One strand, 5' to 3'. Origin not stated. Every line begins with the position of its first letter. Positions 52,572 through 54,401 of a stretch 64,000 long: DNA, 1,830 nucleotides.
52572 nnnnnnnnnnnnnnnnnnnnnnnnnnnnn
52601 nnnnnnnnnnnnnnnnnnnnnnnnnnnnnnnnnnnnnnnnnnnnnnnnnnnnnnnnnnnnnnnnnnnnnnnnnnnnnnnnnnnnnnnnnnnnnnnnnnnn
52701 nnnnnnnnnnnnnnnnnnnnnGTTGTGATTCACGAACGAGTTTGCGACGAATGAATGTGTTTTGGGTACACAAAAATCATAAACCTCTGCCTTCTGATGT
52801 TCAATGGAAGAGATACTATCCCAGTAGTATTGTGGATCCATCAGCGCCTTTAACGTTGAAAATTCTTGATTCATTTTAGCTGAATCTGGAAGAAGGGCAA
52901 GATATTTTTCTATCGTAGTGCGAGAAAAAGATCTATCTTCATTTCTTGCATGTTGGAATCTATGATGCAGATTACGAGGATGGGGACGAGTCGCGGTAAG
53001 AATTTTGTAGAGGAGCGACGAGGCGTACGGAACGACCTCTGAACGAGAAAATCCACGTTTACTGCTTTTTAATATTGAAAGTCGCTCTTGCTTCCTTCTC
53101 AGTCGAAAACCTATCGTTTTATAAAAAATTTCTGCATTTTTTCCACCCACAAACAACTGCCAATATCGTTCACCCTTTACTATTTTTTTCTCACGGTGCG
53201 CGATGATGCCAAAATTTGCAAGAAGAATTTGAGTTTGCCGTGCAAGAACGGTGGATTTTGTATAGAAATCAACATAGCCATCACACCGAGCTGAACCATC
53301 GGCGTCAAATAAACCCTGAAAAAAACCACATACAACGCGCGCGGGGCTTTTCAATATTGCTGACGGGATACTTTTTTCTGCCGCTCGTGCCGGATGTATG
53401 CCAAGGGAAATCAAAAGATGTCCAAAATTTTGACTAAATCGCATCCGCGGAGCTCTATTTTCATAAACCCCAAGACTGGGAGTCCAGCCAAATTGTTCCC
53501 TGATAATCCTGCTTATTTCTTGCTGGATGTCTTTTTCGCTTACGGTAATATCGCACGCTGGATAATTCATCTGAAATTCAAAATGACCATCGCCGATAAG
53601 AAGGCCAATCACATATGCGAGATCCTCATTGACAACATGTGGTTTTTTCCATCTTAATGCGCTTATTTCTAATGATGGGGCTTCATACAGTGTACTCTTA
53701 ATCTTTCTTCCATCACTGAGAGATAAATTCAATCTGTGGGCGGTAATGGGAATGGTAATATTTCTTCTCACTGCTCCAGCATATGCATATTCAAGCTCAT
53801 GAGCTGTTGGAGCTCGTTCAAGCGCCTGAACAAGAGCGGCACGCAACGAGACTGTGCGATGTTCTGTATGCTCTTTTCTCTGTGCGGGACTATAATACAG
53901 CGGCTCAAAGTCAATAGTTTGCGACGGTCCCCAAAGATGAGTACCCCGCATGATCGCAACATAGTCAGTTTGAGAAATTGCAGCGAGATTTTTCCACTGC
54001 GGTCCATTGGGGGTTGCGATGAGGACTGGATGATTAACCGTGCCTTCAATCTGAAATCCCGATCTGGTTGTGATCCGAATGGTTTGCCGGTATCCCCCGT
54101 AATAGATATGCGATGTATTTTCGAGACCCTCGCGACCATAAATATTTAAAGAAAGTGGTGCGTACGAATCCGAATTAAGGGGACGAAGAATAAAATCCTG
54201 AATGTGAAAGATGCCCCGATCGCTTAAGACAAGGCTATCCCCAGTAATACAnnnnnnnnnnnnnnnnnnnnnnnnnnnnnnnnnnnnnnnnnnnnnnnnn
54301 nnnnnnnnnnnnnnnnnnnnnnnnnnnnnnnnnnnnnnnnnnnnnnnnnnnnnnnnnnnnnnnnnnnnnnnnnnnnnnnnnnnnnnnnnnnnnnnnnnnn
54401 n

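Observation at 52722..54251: RuvB P-loop intein carrying a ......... homing endonuclease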

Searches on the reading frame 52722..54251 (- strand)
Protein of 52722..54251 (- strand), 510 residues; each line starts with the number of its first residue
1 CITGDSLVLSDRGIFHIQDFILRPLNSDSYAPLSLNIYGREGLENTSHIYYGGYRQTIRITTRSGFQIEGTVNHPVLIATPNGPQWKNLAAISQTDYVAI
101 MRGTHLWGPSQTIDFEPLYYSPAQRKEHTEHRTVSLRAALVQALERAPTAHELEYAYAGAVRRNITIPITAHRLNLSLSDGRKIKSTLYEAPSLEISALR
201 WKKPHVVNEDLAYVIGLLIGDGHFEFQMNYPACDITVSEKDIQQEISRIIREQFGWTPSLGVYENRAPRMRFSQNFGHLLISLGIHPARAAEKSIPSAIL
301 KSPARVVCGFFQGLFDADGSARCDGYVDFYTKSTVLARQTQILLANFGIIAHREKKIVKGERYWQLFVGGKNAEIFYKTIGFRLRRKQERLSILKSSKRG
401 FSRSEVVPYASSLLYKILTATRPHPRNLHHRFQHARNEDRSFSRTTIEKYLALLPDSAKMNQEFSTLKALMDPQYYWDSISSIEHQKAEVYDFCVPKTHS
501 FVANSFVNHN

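Call 4: search_protein_families(library=pfam, proteins=[window:52722-54251:-], max_evalue=0.01)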
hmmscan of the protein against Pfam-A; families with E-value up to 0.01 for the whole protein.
window:52722-54251:- (510 aa): 2 families
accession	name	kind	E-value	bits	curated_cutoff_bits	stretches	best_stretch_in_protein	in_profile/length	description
PF14528.11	LAGLIDADG_3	-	5.3e-16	59.1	22.5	1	306-381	2-82/82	LAGLIDADG-like domain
PF14890.11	Intein_splicing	-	3.8e-13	49.9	35.8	1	47-510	39-155/155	Intein splicing domain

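Call 5: search_protein_families(library=ncbifam, proteins=[window:52722-54251:-], max_evalue=0.01)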
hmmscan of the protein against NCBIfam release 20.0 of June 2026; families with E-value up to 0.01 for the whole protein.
window:52722-54251:- (510 aa): 13 families
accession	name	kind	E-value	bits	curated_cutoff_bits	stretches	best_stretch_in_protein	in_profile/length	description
NF038098.1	GyrA_w_intein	exception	1.2e-27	96.3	1850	2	287-510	316-537/1232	intein-containing DNA gyrase subunit A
NF005852.0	PRK07773.1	equivalog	1.1e-25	90.1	780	2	275-510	580-826/886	replicative DNA helicase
NF006207.0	PRK08332.1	equivalog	9.6e-16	56.2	2400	1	207-361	1001-1151/1684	vitamin B12-dependent ribonucleotide reductase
NF003157.0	PRK04132.1-2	equivalog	4.1e-14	51.5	1103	1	207-395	168-357/864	replication factor C small subunit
NF011491.0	PRK14898.1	equivalog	1.1e-12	46.9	783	1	207-510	241-543/860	DNA-directed RNA polymerase subunit A''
NF045703.1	rSAM_Tes_intein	exception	9.6e-11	40.2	1700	1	57-392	231-555/1040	tetraether lipid synthase Tes, intein-containing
NF011418.0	PRK14845.1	equivalog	3.9e-10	38.1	756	1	54-413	89-327/1049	translation initiation factor IF-2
NF038162.1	RtcB_rel_intein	exception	1.5e-09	36.4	1150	2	273-510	318-578/961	intein-containing RtcB family protein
NF003159.0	PRK04132.1-4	equivalog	6.1e-09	34.5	999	1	207-392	175-342/852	replication factor C small subunit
NF011303.0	PRK14715.1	equivalog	3.2e-08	31.1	1585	1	210-389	1119-1317/1627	DNA-directed DNA polymerase II large subunit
NF011287.0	PRK14698.1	equivalog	6.4e-08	31.1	1238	1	199-418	381-583/1017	V-type ATP synthase subunit A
TIGR01445.1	intein_Nterm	domain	3.3e-06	28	24.5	1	1-78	1-83/83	intein N-terminal splicing region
TIGR01443.1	intein_Cterm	domain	0.00011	22.4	15.6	1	489-510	1-23/24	intein C-terminal splicing region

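Call 6: search_solved_structures(query=window:52722-54251:-, max_evalue=0.01, show_alignments=3)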
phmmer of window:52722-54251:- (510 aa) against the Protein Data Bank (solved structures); distinct sequences matched with E-value up to 0.01: 12.
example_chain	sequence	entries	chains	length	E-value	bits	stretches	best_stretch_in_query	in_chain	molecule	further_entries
7qss_A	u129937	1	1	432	3.2e-09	39.1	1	199-372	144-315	V-type ATP synthase alpha chain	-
7qsu_A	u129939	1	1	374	3.8e-09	38.9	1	198-372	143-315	V-ATPase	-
4o1r_A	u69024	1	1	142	3.3e-07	32.5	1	474-510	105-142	Replicative DNA helicase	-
1am2_A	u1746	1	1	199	4.4e-06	28.8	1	2-104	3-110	MXE GYRA INTEIN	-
1mi8_A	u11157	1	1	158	4.5e-05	25.4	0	467-509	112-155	DnaB intein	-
4oz6_A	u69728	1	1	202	7.3e-05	24.7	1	2-103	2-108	Mxe gyrA intein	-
2cw7_A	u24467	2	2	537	8.6e-05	24.5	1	196-351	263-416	Endonuclease PI-PkoII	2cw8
4e2u_A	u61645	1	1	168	0.00027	22.9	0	44-103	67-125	Pho radA intein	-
6frg_A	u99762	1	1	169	0.00028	22.8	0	467-509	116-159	Replicative DNA helicase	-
6frh_A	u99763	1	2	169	0.00028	22.8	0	467-509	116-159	Replicative DNA helicase,Replicative DNA helicase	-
2lqm_A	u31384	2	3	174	0.00046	22.1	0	44-102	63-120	Pho radA intein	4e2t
6fre_A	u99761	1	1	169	0.005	18.7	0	466-509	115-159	Replicative DNA helicase,Replicative DNA helicase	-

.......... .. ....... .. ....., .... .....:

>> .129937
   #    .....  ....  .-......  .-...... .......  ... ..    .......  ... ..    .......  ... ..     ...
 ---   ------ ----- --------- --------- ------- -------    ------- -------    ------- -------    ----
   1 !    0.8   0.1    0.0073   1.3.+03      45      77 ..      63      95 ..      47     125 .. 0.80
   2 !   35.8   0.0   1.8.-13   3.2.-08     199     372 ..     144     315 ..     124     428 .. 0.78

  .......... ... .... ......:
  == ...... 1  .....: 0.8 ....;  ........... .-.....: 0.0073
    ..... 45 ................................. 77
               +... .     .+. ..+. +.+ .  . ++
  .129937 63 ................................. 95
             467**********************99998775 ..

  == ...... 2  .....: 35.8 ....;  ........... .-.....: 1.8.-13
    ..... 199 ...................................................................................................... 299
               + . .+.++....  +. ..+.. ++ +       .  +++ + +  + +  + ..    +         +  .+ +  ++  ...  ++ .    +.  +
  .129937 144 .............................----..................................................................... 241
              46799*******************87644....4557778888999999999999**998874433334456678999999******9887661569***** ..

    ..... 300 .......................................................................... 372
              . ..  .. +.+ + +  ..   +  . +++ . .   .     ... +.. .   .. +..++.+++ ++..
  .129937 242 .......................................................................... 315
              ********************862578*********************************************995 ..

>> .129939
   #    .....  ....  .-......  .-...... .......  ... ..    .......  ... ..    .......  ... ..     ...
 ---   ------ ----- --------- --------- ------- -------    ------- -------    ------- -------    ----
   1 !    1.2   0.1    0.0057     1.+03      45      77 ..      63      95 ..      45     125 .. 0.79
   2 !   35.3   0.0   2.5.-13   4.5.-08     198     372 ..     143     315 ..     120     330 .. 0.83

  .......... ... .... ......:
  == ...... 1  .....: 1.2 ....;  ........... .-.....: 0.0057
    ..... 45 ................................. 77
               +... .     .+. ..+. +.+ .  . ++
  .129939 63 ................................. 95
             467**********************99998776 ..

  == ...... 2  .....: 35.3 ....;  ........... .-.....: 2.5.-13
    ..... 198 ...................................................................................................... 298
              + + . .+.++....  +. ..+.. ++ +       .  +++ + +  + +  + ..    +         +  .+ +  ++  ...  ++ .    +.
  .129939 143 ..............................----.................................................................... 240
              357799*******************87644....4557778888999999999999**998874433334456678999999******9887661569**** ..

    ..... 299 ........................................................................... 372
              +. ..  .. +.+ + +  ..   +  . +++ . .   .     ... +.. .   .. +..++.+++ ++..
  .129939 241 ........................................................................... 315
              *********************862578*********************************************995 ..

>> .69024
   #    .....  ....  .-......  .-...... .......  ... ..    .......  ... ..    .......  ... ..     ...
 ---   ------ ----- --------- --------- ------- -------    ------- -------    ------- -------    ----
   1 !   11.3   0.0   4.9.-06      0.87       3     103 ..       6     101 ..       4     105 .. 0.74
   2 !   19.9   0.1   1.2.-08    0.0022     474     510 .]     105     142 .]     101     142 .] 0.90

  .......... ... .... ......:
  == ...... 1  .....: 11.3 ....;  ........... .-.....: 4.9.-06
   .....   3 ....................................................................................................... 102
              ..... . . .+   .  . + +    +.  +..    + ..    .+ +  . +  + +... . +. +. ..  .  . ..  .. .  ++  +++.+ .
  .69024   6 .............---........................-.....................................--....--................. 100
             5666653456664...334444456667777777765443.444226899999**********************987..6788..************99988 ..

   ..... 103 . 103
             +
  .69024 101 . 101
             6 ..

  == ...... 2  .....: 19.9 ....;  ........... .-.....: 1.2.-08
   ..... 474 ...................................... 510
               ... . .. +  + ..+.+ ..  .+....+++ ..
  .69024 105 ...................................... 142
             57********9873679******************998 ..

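Call 7: find_homologous_proteins(query=window:52722-54251:-, max_evalue=0.00001)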
Query window:52722-54251:- (510 aa): 47 proteins with E <= 0.00001 among 8000 candidates.
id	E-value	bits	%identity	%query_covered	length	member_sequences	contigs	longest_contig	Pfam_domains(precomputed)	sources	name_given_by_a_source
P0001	0.0e+0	1170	100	100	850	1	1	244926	PF05491.20,PF17864.8,PF14528.12,PF00004.36,PF05496.19,PF14890.12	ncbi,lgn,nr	ncbi:Holliday junction branch migration DNA helicase RuvB [Candidatus Uhrbacteria bacterium]|nr:Holl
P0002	2.0e-168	579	50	100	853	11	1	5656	PF05491.20,PF17864.8,PF14528.12,PF00004.36,PF05496.19,PF14890.12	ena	-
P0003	5.9e-167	574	52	100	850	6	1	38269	PF05491.20,PF17864.8,PF14528.12,PF00004.36,PF05496.19,PF14890.12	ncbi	-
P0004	4.0e-166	572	51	100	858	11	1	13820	PF05204.20,PF05491.20,PF17864.8,PF14528.12,PF00004.36,PF05496.19,PF07728.21,PF14890.12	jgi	-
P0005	1.8e-164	566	52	100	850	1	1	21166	PF05491.20,PF17864.8,PF14528.12,PF00004.36,PF05496.19,PF14890.12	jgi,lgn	jgi:Holliday junction DNA helicase RuvB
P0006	1.9e-163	563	50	100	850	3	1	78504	PF05491.20,PF17864.8,PF14528.12,PF00004.36,PF05496.19,PF14890.12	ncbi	-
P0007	3.6e-163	562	51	100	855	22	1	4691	PF05491.20,PF17864.8,PF14528.12,PF00004.36,PF05496.19,PF14890.12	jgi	jgi:Holliday junction DNA helicase RuvB subunit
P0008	9.9e-159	547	50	100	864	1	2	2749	PF05491.20,PF17864.8,PF14528.12,PF00004.36,PF05496.19,PF14890.12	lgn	-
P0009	5.9e-158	545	50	100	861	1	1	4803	PF05491.20,PF17864.8,PF14528.12,PF00004.36,PF05496.19,PF14890.12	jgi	jgi:Holliday junction DNA helicase RuvB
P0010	2.6e-156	539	50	100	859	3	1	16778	PF05491.20,PF17864.8,PF14528.12,PF00004.36,PF05496.19,PF14890.12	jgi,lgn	jgi:Holliday junction DNA helicase RuvB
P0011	4.3e-154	532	49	100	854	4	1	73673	PF05491.20,PF17864.8,PF14528.12,PF00004.36,PF05496.19,PF14890.12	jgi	jgi:Holliday junction DNA helicase RuvB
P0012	7.6e-151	521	48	100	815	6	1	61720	PF05491.20,PF17864.8,PF14528.12,PF00004.36,PF05496.19,PF14890.12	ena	-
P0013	2.7e-150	519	50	100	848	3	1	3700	PF05491.20,PF17864.8,PF14528.12,PF00004.36,PF05496.19,PF07728.21,PF14890.12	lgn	-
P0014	1.0e-149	517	49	100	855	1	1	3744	PF05491.20,PF17864.8,PF14528.12,PF00004.36,PF05496.19,PF14890.12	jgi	jgi:Holliday junction DNA helicase RuvB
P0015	2.9e-145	503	47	100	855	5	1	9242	PF05491.20,PF17864.8,PF14528.12,PF00004.36,PF05496.19,PF14890.12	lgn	-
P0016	1.1e-143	498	47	100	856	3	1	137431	PF05491.20,PF17864.8,PF14528.12,PF00004.36,PF05496.19,PF14890.12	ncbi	-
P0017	2.2e-141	490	46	100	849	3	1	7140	PF05491.20,PF17864.8,PF14528.12,PF00004.36,PF05496.19,PF14890.12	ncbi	-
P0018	3.1e-140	486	48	100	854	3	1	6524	PF05491.20,PF17864.8,PF14528.12,PF00004.36,PF05496.19,PF14890.12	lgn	-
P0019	2.9e-139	483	47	100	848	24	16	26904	PF05491.20,PF17864.8,PF14528.12,PF00004.36,PF05496.19,PF14890.12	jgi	jgi:Holliday junction DNA helicase RuvB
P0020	4.1e-139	482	46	100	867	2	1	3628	PF05491.20,PF17864.8,PF14528.12,PF00004.36,PF05496.19,PF07728.21,PF14890.12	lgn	-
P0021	6.1e-137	475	45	100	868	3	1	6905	PF05491.20,PF17864.8,PF14528.12,PF00004.36,PF05496.19,PF07728.21,PF14890.12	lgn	-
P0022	8.2e-137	475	45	100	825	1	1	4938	PF05491.20,PF17864.8,PF14528.12,PF00004.36,PF05496.19,PF14890.12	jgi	jgi:Holliday junction DNA helicase RuvB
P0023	1.2e-135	471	44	100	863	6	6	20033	PF05491.20,PF17864.8,PF14528.12,PF00004.36,PF05496.19,PF07728.21,PF14890.12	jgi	jgi:Holliday junction DNA helicase RuvB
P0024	2.8e-134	467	44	100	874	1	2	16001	PF05491.20,PF17864.8,PF14528.12,PF00004.36,PF05496.19,PF07728.21,PF14890.12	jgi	jgi:Holliday junction DNA helicase RuvB subunit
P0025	5.3e-134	466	45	100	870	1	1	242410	PF05491.20,PF17864.8,PF14528.12,PF00004.36,PF05496.19,PF14890.12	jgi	-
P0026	2.6e-133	463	45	100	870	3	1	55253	PF05491.20,PF17864.8,PF14528.12,PF00004.36,PF05496.19,PF14890.12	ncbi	-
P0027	1.9e-131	457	44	100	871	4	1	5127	PF05491.20,PF17864.8,PF14528.12,PF00004.36,PF05496.19,PF07728.21,PF14890.12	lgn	-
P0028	1.2e-130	455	45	100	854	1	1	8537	PF05491.20,PF17864.8,PF14528.12,PF00004.36,PF05496.19,PF14890.12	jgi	-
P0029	2.3e-130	454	44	100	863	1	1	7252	PF05491.20,PF17864.8,PF14528.12,PF00004.36,PF05496.19,PF07728.21,PF14890.12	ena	-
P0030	2.6e-130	453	46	100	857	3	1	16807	PF05491.20,PF17864.8,PF14528.12,PF00004.36,PF05496.19,PF14890.12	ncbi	-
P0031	1.2e-127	445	51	81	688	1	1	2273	PF05491.20,PF17864.8,PF14528.12,PF00004.36,PF05496.19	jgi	jgi:Holliday junction DNA helicase RuvB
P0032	5.7e-127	442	43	100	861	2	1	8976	PF05491.20,PF17864.8,PF14528.12,PF00004.36,PF05496.19,PF07728.21,PF14890.12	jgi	jgi:Holliday junction DNA helicase RuvB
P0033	9.6e-127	442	43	100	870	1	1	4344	PF05491.20,PF17864.8,PF14528.12,PF00004.36,PF05496.19,PF07728.21,PF14890.12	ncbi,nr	ncbi:MAG: Holliday junction branch migration DNA helicase RuvB [Caldilineaceae bacterium]|nr:Hollida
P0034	7.4e-126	439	43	100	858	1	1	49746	PF05491.20,PF17864.8,PF14528.12,PF00004.36,PF05496.19,PF07728.21,PF14890.12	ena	-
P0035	3.0e-124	433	42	100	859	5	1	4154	PF05491.20,PF17864.8,PF14528.12,PF00004.36,PF05496.19,PF07728.21,PF14890.12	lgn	-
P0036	3.1e-124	433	42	100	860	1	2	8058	PF05491.20,PF17864.8,PF14528.12,PF00004.36,PF05496.19,PF07728.21,PF14890.12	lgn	-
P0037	1.4e-118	415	41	100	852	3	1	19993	PF05491.20,PF17864.8,PF14528.12,PF00004.36,PF05496.19,PF14890.12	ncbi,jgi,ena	jgi:Holliday junction DNA helicase RuvB subunit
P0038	1.4e-115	405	41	100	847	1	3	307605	PF05204.20,PF05491.20,PF17864.8,PF14528.12,PF00004.36,PF05496.19,PF14890.12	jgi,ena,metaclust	metaclust:\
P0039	2.6e-88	315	46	44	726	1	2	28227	PF05491.20,PF17864.8,PF14528.12,PF00004.36,PF05496.19,PF14890.12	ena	-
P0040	6.3e-57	211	34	61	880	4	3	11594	PF14528.12,PF00004.36,PF14890.12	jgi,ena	-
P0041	3.9e-50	189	31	60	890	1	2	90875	PF14528.12,PF14890.12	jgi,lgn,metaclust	metaclust:\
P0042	1.6e-42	164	27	75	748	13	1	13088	PF05491.20,PF17864.8,PF14528.12,PF00004.36,PF05496.19,PF14890.12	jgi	-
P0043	4.2e-38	149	28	60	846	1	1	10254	PF00438.26,PF14528.12,PF02772.22,PF02773.22,PF14890.12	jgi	jgi:S-adenosylmethionine synthetase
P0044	2.5e-25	107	27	60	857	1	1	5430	PF00438.26,PF14528.12,PF02772.22,PF02773.22,PF14890.12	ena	-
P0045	6.1e-23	99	24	60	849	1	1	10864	PF14528.12,PF14890.12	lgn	-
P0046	3.0e-21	94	26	60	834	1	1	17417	PF00438.26,PF14528.12,PF02772.22,PF02773.22,PF14890.12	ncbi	-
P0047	2.5e-17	81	26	60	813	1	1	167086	PF05204.20,PF14528.12,PF00154.28,PF14890.12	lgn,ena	-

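Call 21: find_related_loci(query=window:52722-54251:-, collection=genome_contigs, flank=4000)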
Query window:52722-54251:- (510 aa) in genome_contigs; peptide patterns used: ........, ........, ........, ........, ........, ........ (x = any residue, [..] = any of these).
60 stretches matched a pattern, but none encodes a relative of the query by tblastn (E <= 1e-3).

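Call 26: find_related_loci(query=A2, collection=genome_contigs, flank=3000)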
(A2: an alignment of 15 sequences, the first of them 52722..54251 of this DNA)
Query A2 (510 aa) in genome_contigs; peptide patterns used: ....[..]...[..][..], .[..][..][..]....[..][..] (x = any residue, [..] = any of these).
330 stretches matched a pattern; 75 encode a relative of the query (tblastn E <= 1e-3); 75 distinct loci.
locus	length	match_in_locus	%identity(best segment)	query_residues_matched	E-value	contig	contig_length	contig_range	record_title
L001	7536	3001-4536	51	1-510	1e-177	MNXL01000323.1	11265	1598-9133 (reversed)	MAG: Anaerolineae bacterium CG2_30_64_16 cg2_3.0_scaffold_5622_c, whole genome shotgun sequence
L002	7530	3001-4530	49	1-510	5e-163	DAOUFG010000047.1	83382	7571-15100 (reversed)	MAG TPA_asm: Thermoflexales bacterium isolate R103_16 k99_357033, whole genome shotgun sequence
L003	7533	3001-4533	52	1-510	4e-177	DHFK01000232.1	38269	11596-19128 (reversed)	MAG TPA_asm: Anaerolineales bacterium UBA4826 UBA4826_contig_615, whole genome shotgun sequence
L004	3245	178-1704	50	1-510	1e-166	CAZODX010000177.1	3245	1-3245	MAG TPA_asm: uncultured Thermotogae bacterium isolate binchicken_co71_26 genome assembly, contig: NODE_12944_length_3245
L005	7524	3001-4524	47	1-510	2e-147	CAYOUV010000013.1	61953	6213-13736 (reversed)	MAG TPA_asm: uncultured Anaerolineaceae bacterium isolate SRP214966_co3_42 genome assembly, contig: NODE_286_length_6195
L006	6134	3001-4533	46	1-510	3e-147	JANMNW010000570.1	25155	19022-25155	MAG: Chloroflexota bacterium isolate OTE_58_metabat_286 OTE_58_k141_1683035, whole genome shotgun sequence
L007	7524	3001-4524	47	1-510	7e-147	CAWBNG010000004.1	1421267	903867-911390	MAG: uncultured Chloroflexia bacterium isolate MFD02416.bin.1.275 genome assembly, contig: contig_24719, whole genome sh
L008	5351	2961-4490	45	1-510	8e-148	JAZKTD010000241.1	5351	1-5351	MAG: Salinivenus sp. isolate NA-5cm_bin.2 NODE_4846_length_5351_cov_33.266050, whole genome shotgun sequence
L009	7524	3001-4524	44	1-510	6e-145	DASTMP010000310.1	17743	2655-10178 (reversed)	MAG TPA_asm: Blastocatellia bacterium isolate SMAG_U3747 k141_1317606, whole genome shotgun sequence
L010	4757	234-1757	46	1-510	2e-144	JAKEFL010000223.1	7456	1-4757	MAG: Anaerolineae bacterium isolate PMV_2.79 PMV_2.79.k101_1663913, whole genome shotgun sequence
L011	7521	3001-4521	46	1-510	3e-143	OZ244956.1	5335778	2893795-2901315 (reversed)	MAG: Rhodothermales bacterium isolate 15077258-f85a-4161-b90e-b328002e090c genome assembly, chromosome: 1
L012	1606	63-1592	44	1-510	2e-150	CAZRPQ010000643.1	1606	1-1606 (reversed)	MAG TPA_asm: uncultured Salinivenus sp. isolate SRP185896_co2_289 genome assembly, contig: NODE_153842_length_1606_cov_1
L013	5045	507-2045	42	1-510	4e-138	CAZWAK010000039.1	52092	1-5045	MAG TPA_asm: uncultured Heliobacteriaceae bacterium isolate SRP287051_co1_146 genome assembly, contig: NODE_1231_length_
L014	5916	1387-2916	45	1-510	3e-137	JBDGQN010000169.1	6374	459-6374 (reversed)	MAG: Salinibacter sp. isolate DAL-Ass_25_87C3R DAL-Ass_25_87C3R_169, whole genome shotgun sequence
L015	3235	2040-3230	52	1-395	6e-135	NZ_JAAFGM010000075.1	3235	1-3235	Candidatus Roseilinea sp. NK_OTU-006 Naka2016_12095, whole genome shotgun sequence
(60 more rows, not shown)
